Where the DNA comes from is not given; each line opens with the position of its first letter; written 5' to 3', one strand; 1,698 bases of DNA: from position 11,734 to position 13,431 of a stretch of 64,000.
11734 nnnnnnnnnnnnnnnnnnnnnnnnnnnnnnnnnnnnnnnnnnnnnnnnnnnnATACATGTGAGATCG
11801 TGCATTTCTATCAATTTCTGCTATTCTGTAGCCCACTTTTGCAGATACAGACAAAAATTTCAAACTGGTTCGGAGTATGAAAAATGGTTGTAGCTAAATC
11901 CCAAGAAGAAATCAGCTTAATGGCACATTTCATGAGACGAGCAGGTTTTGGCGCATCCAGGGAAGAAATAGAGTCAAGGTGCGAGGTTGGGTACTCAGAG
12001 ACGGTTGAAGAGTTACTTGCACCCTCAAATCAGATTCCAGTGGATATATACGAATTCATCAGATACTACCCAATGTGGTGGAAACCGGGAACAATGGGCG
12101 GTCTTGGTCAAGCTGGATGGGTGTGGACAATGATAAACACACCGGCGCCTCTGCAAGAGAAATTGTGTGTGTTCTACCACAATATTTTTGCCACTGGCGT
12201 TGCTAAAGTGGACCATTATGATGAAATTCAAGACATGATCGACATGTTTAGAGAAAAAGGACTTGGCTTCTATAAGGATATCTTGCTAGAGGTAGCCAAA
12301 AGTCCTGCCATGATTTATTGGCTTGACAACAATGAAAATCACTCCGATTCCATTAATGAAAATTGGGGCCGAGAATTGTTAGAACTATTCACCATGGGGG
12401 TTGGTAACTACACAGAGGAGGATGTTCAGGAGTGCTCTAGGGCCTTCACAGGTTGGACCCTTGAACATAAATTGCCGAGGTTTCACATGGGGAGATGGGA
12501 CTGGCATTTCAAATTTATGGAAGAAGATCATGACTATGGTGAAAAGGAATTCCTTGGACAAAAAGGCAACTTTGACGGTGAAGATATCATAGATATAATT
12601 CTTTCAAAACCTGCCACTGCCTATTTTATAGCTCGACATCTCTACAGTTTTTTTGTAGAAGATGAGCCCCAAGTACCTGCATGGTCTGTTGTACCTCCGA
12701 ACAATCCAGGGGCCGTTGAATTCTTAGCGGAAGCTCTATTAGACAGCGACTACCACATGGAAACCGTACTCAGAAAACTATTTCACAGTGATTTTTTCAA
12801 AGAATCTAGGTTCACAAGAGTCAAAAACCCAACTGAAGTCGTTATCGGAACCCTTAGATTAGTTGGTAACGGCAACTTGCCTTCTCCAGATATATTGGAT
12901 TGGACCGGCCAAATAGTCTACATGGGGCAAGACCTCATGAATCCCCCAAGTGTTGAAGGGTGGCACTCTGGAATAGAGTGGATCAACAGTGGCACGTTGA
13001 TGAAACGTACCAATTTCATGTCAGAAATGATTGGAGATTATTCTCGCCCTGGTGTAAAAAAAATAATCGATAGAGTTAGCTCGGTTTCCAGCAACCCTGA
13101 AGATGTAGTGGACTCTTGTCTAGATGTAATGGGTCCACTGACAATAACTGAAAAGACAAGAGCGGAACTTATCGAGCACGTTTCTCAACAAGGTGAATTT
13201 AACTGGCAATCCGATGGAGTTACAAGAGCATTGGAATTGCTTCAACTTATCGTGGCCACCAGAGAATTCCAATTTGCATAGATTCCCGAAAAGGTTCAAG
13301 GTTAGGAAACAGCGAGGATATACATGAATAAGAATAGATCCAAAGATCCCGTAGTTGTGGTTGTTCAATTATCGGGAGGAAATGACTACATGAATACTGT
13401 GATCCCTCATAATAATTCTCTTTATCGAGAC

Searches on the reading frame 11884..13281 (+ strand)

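Call 50: search_protein_families(library=pfam, proteins=[window:11884-13281:+])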
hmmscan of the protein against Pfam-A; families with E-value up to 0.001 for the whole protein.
window:11884-13281:+ (465 aa): 1 family
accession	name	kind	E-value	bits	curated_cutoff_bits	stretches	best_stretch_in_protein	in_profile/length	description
PF08811.16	DUF1800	-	1.2e-97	328.2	26.1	1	15-463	1-418/419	Protein of unknown function (DUF1800)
